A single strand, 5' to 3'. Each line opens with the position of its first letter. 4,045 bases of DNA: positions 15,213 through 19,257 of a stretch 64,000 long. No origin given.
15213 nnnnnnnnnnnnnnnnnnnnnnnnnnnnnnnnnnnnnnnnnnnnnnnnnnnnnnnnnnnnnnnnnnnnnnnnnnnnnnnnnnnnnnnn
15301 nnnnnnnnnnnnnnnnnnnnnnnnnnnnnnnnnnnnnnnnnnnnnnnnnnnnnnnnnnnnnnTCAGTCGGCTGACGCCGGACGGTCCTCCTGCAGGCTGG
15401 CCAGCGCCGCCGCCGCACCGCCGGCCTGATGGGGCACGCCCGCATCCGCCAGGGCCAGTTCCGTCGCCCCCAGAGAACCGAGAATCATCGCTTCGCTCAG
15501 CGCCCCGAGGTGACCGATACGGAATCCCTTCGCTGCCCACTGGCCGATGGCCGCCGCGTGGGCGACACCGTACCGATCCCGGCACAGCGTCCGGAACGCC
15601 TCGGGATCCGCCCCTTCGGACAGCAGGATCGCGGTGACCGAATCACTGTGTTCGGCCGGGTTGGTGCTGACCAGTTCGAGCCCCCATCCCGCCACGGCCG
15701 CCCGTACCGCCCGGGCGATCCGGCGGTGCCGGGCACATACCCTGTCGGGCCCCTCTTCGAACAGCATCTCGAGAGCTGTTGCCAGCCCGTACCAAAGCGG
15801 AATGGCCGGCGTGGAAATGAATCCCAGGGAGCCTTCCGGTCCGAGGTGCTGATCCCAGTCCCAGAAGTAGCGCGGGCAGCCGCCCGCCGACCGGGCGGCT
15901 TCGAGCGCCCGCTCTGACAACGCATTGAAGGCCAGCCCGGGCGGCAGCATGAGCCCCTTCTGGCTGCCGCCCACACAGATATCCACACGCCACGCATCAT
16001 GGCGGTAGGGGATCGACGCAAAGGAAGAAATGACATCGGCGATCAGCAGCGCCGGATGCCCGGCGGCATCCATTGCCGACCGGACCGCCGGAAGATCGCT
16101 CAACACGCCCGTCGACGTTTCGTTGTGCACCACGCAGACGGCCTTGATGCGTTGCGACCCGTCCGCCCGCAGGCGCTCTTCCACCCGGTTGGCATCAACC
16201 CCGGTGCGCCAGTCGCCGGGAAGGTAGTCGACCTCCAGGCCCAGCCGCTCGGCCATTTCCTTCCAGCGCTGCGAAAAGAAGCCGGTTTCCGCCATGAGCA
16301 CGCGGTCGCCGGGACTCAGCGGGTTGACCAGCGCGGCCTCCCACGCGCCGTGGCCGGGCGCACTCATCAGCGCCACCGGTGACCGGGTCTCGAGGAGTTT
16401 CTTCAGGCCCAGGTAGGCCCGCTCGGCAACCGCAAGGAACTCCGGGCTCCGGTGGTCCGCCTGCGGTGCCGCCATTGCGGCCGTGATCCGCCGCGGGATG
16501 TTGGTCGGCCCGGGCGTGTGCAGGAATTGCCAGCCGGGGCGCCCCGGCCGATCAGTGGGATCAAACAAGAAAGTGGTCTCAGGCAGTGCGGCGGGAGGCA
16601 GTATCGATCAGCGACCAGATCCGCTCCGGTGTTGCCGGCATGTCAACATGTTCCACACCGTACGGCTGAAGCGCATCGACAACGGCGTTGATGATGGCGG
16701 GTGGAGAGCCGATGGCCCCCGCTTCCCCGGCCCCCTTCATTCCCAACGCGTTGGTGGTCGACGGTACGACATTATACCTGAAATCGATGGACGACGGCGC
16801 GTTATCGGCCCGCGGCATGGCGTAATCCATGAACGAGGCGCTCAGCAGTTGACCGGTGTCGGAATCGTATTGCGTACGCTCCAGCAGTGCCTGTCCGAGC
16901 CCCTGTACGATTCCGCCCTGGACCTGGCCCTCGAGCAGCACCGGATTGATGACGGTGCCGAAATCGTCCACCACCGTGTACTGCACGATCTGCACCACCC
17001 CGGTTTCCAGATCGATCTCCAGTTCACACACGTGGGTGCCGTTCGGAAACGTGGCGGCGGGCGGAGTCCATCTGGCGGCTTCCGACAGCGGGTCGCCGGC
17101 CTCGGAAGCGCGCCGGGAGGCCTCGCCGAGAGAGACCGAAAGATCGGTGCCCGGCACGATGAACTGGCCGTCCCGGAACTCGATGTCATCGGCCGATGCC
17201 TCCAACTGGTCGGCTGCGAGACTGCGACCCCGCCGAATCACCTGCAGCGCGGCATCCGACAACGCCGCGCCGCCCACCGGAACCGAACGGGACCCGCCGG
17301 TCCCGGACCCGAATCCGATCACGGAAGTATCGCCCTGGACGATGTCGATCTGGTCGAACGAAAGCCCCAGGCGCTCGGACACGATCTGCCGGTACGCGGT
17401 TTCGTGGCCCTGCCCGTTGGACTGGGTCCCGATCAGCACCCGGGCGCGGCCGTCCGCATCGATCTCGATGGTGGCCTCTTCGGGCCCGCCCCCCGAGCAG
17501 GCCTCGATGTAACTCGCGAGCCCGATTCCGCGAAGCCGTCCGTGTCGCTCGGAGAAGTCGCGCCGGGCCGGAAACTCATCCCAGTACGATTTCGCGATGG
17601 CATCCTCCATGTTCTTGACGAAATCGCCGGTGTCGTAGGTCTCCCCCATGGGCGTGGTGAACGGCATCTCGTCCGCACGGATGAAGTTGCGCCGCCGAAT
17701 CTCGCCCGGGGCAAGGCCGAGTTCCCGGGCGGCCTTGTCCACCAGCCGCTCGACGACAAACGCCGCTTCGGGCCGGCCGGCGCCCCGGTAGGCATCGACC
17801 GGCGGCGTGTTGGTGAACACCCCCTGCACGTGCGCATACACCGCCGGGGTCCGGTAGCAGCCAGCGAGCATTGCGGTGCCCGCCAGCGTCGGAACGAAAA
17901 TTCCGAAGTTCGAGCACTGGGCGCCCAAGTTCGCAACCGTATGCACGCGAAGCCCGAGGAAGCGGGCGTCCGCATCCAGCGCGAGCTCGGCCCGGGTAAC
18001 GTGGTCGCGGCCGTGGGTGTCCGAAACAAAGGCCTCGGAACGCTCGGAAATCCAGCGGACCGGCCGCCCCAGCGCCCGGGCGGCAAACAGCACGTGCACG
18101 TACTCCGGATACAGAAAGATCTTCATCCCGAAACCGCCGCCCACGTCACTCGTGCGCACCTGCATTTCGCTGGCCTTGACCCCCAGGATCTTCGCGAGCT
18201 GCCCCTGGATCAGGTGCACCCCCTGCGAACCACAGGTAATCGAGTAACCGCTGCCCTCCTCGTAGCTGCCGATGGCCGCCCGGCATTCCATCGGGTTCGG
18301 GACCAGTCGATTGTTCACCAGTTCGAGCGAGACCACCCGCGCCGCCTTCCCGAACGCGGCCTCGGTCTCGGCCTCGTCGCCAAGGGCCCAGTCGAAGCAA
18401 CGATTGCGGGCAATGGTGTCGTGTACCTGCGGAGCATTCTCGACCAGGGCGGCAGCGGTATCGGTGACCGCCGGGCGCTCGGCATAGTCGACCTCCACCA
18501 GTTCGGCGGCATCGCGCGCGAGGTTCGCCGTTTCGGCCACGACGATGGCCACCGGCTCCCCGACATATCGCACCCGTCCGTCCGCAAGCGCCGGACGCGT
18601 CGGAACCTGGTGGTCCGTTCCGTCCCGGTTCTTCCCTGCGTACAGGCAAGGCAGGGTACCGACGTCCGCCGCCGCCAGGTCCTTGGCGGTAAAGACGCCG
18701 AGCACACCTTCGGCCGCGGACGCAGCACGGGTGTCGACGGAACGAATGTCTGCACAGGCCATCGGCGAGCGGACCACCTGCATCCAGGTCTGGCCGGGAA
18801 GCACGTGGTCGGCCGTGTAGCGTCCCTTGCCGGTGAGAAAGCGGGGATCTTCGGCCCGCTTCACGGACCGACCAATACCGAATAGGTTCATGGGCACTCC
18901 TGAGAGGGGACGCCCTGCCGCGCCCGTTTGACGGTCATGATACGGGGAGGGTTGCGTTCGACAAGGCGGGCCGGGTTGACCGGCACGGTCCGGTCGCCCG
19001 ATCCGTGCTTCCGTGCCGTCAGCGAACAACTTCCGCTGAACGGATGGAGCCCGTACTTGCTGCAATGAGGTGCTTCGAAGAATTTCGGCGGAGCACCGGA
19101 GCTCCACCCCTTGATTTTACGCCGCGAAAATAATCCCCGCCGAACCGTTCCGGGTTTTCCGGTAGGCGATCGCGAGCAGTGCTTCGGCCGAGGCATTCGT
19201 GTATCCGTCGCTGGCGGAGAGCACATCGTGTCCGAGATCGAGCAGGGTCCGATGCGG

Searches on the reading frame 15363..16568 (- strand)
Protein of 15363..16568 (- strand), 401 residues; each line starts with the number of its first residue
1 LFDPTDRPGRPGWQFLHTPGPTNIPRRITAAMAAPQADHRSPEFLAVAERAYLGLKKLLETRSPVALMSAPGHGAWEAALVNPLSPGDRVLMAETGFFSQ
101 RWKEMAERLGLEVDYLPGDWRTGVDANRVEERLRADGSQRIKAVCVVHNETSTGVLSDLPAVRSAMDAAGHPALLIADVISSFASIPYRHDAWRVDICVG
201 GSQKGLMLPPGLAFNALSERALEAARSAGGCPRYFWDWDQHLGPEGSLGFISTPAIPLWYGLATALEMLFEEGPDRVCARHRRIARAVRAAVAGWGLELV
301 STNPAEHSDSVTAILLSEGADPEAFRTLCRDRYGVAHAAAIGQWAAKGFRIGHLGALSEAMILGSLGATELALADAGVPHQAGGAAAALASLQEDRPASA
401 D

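Call 62: search_protein_families(library=pfam, proteins=[window:15363-16568:-], max_evalue=0.0001)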
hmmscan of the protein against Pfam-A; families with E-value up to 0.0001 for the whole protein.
window:15363-16568:- (401 aa): 1 family
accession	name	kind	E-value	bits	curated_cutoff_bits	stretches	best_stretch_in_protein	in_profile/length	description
PF00266.25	Aminotran_5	-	1.3e-20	74.2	21.5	1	69-339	68-337/371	Aminotransferase class-V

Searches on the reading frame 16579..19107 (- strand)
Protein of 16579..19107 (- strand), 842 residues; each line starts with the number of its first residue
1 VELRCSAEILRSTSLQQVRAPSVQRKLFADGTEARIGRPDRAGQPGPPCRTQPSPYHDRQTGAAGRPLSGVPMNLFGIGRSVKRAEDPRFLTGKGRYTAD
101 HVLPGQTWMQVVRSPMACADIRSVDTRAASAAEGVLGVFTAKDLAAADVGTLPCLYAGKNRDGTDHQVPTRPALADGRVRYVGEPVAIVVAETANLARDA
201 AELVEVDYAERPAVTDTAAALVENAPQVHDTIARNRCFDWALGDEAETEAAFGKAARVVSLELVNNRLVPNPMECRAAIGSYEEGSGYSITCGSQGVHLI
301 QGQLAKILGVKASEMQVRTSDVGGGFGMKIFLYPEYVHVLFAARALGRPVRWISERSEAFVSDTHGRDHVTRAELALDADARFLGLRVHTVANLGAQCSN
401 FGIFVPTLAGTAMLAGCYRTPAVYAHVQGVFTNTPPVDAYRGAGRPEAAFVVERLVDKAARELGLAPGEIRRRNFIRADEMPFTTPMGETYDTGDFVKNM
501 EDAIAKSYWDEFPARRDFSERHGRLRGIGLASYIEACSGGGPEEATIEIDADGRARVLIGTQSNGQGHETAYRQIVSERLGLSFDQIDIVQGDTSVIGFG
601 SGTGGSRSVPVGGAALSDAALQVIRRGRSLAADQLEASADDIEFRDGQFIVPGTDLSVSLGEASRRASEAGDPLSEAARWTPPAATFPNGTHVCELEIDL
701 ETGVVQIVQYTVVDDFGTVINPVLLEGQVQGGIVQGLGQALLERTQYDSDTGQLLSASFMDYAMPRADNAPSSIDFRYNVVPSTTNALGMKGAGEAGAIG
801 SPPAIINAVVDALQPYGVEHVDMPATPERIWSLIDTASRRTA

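Call 62: search_protein_families(library=pfam, proteins=[window:16579-19107:-], max_evalue=0.0001)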
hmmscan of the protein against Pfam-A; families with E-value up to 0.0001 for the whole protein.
window:16579-19107:- (842 aa): 3 families
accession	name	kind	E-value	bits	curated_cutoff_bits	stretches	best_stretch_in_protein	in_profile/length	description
PF20256.3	MoCoBD_2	-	1.6e-80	271.1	27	1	504-771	3-283/283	Molybdopterin cofactor-binding domain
PF02738.23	MoCoBD_1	-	6.7e-72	241.9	27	1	228-475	1-244/244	Molybdopterin cofactor-binding domain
PF01315.27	Ald_Xan_dh_C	-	1.3e-27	96.7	31.3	1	92-212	1-110/110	Aldehyde oxidase and xanthine dehydrogenase, a/b hammerhead domain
